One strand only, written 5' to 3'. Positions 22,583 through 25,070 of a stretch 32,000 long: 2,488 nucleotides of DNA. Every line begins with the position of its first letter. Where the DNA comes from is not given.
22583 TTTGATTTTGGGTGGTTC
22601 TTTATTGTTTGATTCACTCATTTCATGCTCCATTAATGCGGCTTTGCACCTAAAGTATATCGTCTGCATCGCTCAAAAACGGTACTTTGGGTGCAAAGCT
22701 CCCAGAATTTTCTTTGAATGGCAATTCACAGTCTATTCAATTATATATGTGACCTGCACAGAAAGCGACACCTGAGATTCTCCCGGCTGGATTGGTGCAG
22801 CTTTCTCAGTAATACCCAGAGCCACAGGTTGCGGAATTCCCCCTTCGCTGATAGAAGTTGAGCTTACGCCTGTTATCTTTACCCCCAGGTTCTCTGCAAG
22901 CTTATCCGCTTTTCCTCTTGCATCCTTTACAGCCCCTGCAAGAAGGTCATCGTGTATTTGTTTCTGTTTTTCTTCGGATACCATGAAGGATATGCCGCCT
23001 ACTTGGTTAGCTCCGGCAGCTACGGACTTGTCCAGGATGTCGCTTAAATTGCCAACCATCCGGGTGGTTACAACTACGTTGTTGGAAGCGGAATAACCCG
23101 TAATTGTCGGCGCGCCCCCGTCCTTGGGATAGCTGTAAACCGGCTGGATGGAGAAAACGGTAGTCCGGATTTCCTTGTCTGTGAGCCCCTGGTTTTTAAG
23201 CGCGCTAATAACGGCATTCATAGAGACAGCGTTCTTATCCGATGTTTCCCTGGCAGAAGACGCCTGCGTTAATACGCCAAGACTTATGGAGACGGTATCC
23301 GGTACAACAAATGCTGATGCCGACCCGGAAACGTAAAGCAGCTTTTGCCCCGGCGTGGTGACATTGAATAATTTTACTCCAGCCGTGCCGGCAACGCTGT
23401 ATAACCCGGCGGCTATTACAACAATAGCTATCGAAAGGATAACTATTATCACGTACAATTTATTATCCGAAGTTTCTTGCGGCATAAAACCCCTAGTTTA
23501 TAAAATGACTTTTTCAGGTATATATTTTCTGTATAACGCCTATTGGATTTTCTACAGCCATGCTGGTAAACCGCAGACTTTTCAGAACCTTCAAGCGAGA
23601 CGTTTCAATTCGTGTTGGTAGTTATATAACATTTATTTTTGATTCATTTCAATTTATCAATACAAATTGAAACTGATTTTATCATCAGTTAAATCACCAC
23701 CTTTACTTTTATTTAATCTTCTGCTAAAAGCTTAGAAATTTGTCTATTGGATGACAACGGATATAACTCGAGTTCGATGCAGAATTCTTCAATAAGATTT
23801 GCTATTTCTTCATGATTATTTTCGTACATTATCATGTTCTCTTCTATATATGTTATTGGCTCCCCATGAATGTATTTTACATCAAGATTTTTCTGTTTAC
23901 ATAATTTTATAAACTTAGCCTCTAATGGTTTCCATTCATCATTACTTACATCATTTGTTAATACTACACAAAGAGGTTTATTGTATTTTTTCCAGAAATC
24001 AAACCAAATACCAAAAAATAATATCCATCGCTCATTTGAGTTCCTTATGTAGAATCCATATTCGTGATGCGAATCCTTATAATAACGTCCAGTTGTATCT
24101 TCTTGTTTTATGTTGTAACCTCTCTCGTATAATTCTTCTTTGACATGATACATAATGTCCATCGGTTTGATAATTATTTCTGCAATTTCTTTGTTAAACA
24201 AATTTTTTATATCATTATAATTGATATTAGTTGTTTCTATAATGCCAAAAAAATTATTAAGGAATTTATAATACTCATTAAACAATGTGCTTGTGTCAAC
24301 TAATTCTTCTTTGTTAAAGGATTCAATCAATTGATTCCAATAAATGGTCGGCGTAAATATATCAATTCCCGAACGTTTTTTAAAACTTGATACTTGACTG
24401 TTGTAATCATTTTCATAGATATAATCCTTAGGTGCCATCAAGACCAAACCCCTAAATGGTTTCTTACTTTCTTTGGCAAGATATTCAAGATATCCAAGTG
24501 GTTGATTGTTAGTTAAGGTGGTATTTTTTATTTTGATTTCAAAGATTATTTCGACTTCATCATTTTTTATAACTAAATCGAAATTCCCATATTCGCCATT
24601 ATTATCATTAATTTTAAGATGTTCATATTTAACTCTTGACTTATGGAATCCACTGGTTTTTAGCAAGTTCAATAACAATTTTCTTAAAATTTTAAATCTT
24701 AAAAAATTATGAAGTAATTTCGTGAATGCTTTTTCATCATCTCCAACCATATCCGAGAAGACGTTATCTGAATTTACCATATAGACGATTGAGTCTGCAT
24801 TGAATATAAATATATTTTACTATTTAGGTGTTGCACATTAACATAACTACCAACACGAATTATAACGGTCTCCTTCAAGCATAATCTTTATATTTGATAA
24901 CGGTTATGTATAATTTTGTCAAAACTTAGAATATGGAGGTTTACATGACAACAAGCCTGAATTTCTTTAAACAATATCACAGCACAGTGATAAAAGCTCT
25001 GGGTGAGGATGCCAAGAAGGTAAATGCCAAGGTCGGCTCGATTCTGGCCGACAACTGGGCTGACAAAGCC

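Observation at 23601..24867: Very AT-rich orphan PD-(D/E)XK gene in a 1.27-kb cassette bounded by a 25-bp inverted repeat with a 19-bp perfect core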

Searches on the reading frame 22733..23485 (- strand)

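Call 5: search_protein_families(library=pfam, proteins=[window:22733-23485:-], max_evalue=1)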
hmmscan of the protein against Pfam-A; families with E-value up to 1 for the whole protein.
window:22733-23485:- (250 aa): 2 families
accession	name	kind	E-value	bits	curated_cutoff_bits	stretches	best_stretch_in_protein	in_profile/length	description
PF04402.19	SIMPL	-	8e-50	170.4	25.2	1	51-247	2-205/205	Protein of unknown function (DUF541)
PF02575.21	YbaB_DNA_bd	-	0.43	11.2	25.5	0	171-206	53-88/91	YbaB/EbfC DNA-binding family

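Call 12: search_protein_families(library=ncbifam, proteins=[window:22733-23485:-], max_evalue=1)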
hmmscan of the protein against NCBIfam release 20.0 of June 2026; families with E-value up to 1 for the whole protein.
window:22733-23485:- (250 aa): 2 families
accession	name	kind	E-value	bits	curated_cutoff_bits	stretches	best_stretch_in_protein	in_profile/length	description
NF008299.0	PRK11087.1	equivalog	1.6e-26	93.2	249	1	40-216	22-195/238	oxidative stress defense protein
NF046119.1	memb_SCO4225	subfamily_domain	0.36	10.9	33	1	10-75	14-83/94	SCO4225 family membrane protein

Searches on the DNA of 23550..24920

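Call 91: search_rna_families(source=window, start=23550, end=24920, threshold=evalue, max_evalue=1)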
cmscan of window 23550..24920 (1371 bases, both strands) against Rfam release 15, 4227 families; matches with E-value up to 1: 2.
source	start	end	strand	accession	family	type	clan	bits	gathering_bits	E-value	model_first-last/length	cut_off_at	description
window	23683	23724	-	RF01306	sR52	Gene; snRNA; snoRNA; CD-box;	-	18.7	50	0.38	1-60/60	no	Small nucleolar RNA sR52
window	24721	24744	-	RF01128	sR43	Gene; snRNA; snoRNA; CD-box;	-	16.2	45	0.34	1-56/56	no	Small nucleolar RNA sR42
